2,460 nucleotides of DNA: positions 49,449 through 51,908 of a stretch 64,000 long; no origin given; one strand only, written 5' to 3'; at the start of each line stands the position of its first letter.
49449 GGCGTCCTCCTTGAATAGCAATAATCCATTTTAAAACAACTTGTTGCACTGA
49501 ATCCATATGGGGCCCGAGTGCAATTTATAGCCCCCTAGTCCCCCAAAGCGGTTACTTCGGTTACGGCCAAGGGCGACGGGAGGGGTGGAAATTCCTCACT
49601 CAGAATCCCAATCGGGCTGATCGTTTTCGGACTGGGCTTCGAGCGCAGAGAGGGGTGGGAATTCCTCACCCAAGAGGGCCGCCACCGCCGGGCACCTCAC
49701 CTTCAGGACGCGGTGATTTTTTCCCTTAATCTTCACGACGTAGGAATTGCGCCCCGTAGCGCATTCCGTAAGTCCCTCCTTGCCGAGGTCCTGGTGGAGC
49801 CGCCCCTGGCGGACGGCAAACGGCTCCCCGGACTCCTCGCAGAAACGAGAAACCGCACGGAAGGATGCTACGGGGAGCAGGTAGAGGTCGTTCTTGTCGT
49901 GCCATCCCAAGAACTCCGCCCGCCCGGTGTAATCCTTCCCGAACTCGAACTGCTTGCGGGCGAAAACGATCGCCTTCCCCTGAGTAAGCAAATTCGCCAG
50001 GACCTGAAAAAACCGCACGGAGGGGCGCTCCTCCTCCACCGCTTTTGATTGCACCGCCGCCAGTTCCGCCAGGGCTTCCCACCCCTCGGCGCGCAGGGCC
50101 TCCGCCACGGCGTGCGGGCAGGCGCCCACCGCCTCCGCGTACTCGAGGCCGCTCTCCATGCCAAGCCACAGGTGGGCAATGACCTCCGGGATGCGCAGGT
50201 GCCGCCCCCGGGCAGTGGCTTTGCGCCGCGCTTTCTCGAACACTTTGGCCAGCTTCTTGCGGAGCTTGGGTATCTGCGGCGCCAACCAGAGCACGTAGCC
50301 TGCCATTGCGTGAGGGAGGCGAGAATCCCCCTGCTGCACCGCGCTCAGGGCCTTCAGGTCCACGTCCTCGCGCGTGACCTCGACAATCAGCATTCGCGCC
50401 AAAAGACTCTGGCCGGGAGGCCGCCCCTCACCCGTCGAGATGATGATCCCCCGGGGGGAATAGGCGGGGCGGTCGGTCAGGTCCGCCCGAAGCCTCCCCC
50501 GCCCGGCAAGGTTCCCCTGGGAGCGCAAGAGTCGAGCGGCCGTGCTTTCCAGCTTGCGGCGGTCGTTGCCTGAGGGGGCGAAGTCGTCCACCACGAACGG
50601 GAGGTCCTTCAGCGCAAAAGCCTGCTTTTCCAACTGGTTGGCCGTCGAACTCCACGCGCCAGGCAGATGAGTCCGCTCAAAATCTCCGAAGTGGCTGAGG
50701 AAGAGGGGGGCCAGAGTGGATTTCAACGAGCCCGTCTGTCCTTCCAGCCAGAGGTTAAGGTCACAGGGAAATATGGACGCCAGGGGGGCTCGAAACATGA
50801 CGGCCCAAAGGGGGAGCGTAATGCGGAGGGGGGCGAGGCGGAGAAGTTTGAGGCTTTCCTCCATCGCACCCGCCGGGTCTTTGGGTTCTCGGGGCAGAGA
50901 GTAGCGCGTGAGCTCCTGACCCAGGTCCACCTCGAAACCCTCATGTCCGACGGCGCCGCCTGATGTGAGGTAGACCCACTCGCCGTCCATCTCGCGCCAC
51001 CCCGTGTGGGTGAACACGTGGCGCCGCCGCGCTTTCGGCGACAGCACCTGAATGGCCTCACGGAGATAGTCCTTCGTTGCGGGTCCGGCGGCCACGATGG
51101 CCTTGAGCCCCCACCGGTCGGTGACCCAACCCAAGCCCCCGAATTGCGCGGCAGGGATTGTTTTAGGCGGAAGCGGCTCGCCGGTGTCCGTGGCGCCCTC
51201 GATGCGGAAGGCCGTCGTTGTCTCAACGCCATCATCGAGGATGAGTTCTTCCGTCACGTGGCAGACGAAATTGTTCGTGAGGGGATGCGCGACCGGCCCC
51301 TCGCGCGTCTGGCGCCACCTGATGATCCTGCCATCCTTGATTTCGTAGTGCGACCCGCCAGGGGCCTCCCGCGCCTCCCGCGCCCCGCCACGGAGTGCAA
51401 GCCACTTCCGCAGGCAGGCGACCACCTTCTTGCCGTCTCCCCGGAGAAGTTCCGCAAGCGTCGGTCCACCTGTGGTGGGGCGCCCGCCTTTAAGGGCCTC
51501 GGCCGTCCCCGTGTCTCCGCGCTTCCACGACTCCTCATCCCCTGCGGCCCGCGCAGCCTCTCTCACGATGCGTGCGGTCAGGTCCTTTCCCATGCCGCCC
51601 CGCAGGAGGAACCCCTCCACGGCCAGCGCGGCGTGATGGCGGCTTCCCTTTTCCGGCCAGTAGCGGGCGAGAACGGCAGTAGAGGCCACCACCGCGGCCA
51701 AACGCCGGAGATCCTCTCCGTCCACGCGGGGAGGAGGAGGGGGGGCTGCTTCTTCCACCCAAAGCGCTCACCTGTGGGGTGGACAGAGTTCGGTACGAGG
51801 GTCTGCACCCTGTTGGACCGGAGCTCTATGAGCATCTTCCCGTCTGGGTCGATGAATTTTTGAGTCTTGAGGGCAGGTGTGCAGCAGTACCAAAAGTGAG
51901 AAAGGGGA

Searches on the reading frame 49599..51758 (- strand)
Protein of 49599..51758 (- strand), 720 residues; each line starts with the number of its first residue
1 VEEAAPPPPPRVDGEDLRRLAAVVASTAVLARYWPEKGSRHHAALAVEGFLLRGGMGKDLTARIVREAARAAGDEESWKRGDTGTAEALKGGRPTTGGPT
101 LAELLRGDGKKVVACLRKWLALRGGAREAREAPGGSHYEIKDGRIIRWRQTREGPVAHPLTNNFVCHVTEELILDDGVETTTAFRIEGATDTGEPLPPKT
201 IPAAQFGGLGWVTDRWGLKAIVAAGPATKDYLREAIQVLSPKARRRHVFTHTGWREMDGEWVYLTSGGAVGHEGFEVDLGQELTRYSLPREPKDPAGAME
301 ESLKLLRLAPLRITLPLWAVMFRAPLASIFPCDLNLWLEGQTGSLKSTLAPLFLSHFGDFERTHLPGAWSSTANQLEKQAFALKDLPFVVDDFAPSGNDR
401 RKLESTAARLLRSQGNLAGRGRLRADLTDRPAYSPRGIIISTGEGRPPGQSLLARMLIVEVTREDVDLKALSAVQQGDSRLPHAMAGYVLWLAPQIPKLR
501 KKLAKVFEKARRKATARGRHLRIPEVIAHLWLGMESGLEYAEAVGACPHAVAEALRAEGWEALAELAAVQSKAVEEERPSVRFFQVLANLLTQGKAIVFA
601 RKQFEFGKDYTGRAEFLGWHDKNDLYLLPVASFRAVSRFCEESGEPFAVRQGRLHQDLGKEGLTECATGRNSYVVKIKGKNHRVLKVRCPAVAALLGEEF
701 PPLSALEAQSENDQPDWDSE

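Call 92: search_protein_families(library=pfam, proteins=[window:49599-51758:-], max_evalue=0.001)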
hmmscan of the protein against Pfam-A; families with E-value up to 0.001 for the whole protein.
window:49599-51758:- (720 aa): 1 family
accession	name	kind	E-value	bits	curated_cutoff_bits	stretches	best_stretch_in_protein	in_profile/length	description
PF06048.17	DUF927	-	0.00015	22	22.6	1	230-393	91-249/284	Domain of unknown function (DUF927)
